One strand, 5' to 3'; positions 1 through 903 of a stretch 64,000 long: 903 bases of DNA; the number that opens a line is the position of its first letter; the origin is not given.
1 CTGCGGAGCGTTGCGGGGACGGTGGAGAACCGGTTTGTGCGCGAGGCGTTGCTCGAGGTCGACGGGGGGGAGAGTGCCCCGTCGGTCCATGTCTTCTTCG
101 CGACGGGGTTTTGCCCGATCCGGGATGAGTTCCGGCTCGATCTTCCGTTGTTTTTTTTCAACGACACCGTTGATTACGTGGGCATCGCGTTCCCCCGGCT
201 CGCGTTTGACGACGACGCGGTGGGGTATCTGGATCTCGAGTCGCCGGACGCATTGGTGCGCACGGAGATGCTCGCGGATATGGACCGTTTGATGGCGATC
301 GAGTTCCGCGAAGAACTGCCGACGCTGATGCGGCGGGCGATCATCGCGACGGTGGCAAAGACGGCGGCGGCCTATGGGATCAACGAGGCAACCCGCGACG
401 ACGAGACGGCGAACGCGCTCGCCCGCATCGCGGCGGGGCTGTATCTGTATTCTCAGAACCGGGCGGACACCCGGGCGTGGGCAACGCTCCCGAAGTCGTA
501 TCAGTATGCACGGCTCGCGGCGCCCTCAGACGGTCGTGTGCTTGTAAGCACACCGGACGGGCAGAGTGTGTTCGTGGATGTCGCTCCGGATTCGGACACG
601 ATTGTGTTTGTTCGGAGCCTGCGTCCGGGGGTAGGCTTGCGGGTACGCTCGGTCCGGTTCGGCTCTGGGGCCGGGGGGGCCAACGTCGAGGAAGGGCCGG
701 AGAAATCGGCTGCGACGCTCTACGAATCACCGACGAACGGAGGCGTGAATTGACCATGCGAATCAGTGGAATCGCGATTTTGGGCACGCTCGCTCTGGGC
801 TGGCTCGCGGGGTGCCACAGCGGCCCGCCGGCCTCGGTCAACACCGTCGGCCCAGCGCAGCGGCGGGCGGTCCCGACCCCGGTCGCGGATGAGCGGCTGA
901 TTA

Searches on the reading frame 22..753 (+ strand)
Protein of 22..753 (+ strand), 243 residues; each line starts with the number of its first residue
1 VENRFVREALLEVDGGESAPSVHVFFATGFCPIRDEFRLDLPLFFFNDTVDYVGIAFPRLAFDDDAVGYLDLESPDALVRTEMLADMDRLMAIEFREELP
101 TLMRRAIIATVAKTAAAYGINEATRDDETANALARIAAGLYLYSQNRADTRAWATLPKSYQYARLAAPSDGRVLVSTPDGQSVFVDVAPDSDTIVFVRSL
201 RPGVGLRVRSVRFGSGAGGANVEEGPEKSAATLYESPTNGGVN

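Call 38: search_protein_families(library=pfam, proteins=[window:22-753:+], max_evalue=0.1)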
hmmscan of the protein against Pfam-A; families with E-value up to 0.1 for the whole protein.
window:22-753:+ (243 aa): 0 families
